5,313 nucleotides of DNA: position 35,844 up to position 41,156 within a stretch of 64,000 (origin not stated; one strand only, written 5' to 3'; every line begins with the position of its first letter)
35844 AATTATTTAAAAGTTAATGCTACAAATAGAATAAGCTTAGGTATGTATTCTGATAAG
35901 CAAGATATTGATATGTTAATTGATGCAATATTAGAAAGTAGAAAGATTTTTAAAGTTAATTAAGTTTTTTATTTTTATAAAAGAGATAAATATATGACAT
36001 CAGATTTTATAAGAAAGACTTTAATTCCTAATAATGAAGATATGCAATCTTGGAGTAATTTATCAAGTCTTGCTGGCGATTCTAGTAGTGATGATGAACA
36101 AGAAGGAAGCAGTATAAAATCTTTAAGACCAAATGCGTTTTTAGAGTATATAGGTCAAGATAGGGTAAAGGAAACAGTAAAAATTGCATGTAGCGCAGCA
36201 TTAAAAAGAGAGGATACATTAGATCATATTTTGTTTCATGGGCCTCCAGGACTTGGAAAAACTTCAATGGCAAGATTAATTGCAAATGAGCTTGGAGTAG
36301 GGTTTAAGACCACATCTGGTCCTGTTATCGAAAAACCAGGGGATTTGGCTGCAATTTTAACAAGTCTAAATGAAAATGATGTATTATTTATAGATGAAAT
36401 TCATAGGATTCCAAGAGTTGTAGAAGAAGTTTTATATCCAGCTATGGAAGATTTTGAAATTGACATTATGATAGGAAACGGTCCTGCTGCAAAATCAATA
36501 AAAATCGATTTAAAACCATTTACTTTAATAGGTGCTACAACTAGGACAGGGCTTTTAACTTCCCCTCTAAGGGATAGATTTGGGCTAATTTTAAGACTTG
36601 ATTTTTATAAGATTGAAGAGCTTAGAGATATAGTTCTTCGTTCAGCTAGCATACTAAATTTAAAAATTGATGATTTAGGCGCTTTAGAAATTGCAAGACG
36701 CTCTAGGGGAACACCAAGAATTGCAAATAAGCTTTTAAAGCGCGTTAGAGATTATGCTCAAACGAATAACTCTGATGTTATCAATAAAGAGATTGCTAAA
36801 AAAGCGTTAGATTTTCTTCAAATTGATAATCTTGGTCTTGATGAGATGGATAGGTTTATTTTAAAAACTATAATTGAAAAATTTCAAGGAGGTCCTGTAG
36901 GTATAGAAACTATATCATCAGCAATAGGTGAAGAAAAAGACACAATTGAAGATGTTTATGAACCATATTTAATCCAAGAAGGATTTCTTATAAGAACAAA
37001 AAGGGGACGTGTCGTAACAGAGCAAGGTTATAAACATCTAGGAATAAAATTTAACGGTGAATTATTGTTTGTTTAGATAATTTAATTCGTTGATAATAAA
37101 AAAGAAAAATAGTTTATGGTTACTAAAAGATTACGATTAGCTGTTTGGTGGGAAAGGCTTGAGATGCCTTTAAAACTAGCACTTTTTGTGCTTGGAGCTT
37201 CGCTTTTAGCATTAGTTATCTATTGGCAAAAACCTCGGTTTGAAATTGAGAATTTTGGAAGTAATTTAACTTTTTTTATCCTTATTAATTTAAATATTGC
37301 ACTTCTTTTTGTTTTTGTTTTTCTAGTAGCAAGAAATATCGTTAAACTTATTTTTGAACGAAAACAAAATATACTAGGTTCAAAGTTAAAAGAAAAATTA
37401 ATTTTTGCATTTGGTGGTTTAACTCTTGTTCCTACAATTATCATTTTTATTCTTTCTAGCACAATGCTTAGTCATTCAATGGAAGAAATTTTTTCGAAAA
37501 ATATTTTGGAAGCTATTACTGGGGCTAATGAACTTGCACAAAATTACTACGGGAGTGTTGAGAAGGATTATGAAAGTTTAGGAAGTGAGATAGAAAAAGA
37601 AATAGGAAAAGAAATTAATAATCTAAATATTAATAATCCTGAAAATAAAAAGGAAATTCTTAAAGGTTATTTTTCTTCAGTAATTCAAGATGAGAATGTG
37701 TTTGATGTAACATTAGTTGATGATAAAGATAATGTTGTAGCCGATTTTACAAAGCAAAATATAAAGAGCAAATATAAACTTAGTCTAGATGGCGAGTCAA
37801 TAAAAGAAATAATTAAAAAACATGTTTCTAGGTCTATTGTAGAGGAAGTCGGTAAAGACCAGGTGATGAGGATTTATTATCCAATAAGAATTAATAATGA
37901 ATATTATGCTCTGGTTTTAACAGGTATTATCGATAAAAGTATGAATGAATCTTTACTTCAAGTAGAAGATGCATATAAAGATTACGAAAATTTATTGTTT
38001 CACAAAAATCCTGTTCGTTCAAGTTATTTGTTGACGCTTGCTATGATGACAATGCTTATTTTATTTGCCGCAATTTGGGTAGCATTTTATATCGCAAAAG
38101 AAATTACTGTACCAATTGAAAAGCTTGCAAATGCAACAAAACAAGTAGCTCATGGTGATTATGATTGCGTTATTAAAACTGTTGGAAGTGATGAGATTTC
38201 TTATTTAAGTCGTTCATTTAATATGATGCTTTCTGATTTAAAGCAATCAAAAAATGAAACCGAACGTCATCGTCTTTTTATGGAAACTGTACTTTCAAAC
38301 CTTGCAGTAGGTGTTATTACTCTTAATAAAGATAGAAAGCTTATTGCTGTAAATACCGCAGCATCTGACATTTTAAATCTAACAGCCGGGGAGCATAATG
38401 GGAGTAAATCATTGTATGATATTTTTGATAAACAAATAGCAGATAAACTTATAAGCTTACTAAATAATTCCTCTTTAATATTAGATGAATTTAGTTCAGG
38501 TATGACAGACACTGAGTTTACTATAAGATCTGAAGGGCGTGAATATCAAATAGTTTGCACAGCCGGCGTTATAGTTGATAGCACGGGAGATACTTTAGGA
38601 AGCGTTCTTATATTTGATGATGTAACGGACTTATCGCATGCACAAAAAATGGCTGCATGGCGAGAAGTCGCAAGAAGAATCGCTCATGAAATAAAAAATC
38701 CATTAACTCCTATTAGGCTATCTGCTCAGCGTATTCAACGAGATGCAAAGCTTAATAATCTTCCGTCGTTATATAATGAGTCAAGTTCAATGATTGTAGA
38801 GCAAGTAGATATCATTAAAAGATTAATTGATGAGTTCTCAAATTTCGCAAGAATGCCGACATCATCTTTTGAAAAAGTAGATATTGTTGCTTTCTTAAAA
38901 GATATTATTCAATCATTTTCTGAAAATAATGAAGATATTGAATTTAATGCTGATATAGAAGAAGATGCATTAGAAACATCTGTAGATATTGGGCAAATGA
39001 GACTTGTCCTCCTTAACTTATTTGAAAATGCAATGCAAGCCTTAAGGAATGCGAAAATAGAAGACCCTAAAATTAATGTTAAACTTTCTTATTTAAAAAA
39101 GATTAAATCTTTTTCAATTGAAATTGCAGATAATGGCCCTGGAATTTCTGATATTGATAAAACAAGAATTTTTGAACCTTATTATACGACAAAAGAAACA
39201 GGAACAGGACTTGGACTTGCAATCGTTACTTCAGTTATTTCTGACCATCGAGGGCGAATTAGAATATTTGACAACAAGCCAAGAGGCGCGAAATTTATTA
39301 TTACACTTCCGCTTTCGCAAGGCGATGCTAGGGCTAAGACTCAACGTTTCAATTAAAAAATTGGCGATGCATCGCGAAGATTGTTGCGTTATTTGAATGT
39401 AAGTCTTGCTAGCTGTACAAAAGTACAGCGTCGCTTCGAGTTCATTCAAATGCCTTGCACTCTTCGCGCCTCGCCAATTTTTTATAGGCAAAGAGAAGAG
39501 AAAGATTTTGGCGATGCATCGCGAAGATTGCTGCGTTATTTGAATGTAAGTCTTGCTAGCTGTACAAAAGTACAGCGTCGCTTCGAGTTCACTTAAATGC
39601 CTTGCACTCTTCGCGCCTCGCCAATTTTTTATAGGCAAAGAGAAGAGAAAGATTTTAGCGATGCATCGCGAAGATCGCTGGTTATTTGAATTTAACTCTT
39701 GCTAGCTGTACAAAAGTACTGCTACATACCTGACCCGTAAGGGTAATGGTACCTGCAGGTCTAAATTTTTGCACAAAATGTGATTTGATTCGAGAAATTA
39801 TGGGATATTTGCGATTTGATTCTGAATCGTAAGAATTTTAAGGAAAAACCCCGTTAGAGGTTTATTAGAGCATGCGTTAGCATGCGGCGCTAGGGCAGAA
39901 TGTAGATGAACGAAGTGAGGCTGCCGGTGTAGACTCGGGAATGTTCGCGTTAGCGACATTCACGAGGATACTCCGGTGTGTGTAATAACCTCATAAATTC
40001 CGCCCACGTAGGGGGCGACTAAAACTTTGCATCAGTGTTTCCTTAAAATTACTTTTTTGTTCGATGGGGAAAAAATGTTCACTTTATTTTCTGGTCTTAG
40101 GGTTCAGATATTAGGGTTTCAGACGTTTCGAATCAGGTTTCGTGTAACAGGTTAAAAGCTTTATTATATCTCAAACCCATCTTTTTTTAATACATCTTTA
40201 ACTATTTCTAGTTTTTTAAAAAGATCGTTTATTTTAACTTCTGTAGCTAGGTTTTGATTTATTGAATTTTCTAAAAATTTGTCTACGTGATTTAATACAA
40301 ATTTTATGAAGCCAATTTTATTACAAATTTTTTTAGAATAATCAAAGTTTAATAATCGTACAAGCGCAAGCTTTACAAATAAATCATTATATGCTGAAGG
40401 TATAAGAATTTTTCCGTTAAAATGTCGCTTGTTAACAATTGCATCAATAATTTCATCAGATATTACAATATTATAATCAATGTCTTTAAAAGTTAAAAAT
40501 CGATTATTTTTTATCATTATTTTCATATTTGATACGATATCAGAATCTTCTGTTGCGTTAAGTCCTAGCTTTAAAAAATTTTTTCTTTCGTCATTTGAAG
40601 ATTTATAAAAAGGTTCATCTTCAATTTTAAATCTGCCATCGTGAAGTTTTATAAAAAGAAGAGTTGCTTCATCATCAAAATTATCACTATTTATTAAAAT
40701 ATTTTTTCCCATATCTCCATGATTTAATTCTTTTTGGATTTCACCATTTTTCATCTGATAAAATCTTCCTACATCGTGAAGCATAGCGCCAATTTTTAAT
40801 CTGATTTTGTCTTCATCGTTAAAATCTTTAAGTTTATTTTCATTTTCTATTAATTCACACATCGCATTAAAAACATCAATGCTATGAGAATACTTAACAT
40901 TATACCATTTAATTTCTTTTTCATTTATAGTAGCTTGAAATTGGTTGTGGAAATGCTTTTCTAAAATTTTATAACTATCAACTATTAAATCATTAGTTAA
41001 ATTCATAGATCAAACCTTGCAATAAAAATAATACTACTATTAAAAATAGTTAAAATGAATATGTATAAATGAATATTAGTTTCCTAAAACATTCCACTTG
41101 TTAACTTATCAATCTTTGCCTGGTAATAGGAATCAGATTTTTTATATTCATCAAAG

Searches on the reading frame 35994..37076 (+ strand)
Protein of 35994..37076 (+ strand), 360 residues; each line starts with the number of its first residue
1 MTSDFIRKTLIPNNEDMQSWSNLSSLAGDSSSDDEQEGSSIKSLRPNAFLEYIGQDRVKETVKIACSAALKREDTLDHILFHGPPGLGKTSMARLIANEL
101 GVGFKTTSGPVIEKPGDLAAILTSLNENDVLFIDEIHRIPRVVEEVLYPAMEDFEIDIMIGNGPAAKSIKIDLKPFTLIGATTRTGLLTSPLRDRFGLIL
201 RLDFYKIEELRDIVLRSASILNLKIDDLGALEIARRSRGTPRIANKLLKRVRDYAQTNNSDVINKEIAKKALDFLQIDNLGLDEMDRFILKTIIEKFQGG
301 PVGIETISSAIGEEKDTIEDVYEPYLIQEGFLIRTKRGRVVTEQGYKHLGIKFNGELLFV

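Call 5: search_protein_families(library=pfam, proteins=[window:35994-37076:+], max_evalue=0.001)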
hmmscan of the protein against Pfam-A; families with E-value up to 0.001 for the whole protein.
window:35994-37076:+ (360 aa): 10 families
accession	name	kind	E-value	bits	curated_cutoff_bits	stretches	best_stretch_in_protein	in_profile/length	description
PF05496.18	RuvB_N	-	6.5e-77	257.2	27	1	44-202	1-159/159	Holliday junction DNA helicase RuvB P-loop domain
PF17864.7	AAA_lid_4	-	6.2e-31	106.4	27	1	205-278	1-74/74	RuvB AAA lid domain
PF05491.19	RuvB_C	-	2.7e-28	98.1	24.7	1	280-349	2-71/72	RuvB C-terminal winged helix domain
PF00004.35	AAA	-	2.3e-22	80.3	21.2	1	79-202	1-129/131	ATPase family associated with various cellular activities (AAA)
PF07728.20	AAA_5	-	1.4e-08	35.3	22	1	122-196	61-139/139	AAA domain (dynein-related subfamily)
PF01078.27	Mg_chelatase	-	1.2e-06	28.6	20.3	0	52-97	5-43/207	Magnesium chelatase, subunit ChlI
PF07726.17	AAA_3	-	0.00048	20.5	27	0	78-106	1-29/131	ATPase family associated with various cellular activities (AAA)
PF20720.3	nSTAND3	-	0.00075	19.7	27.2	0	67-135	8-73/155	Novel STAND NTPase 3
PF13173.12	AAA_14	-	0.00085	19.8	27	0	79-158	5-93/129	AAA domain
PF00910.28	RNA_helicase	-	0.00097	20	21.5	0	79-142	1-64/105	RNA helicase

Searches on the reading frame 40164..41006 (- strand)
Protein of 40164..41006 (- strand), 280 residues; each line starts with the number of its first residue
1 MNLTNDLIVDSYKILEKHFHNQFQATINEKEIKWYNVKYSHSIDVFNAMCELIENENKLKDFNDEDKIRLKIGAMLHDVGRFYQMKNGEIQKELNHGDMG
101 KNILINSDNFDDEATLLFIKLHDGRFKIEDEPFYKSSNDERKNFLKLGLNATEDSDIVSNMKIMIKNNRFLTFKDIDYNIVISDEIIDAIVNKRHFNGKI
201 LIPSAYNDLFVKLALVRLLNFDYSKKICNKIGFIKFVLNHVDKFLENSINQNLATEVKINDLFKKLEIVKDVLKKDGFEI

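Call 7: search_protein_families(library=pfam, proteins=[window:40164-41006:-], max_evalue=0.001)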
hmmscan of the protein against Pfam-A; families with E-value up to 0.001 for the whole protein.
window:40164-41006:- (280 aa): 1 family
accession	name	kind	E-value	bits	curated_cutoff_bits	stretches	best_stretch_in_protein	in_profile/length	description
PF01966.28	HD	-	6.8e-07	30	22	1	39-140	2-102/116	HD domain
